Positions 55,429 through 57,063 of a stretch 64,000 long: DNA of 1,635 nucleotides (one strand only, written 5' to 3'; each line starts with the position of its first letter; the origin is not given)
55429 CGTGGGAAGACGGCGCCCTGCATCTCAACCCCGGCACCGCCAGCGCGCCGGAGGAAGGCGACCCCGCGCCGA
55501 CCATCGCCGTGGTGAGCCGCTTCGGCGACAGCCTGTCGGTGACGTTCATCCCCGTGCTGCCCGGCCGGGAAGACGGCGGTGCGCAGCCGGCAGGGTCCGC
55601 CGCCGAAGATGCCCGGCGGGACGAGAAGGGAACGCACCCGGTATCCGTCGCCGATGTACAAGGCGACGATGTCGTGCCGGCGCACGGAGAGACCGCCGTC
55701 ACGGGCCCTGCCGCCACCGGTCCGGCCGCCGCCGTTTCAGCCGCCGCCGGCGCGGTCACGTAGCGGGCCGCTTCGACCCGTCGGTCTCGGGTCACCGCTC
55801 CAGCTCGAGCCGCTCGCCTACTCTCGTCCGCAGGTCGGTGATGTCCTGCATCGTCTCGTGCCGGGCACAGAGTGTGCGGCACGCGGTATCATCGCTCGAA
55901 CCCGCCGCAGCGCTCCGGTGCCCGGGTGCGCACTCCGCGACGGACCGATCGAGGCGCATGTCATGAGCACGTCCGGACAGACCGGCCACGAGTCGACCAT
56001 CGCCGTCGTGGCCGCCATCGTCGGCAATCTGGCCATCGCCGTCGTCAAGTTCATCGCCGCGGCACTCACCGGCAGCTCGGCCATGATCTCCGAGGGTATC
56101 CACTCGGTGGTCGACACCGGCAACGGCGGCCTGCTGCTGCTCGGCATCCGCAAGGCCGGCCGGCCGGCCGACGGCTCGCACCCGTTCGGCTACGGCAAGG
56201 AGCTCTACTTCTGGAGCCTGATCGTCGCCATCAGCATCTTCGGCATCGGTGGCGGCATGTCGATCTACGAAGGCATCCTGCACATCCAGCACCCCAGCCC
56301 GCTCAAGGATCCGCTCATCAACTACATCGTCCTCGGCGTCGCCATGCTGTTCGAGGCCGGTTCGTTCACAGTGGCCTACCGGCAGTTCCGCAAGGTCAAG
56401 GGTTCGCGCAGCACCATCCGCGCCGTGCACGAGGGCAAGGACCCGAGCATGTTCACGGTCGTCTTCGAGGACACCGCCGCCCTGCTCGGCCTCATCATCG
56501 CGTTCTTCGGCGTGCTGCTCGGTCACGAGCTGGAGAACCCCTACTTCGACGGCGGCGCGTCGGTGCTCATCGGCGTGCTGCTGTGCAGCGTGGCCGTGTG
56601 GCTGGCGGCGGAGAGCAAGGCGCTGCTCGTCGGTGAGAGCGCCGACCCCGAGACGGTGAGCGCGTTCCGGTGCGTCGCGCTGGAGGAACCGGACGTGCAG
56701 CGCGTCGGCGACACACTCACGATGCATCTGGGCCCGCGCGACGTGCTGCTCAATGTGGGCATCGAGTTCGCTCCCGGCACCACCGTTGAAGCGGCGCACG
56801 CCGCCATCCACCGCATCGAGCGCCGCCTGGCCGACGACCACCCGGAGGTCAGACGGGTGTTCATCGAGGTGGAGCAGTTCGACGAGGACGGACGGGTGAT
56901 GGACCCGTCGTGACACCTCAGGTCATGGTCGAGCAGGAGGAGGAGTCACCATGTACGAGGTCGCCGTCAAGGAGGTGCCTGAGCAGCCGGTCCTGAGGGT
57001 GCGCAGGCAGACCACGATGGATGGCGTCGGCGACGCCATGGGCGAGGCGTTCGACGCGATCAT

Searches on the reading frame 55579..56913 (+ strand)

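Call 69: search_protein_families(library=pfam, proteins=[window:55579-56913:+], max_evalue=0.00001)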
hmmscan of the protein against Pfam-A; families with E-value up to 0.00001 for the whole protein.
window:55579-56913:+ (444 aa): 2 families
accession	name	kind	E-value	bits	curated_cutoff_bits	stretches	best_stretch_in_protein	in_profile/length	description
PF01545.26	Cation_efflux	-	3.6e-38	131.8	26.6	1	144-350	2-197/198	Cation efflux family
PF16916.11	ZT_dimer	-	9.4e-08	32.4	26.7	1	356-433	2-77/78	Dimerisation domain of Zinc Transporter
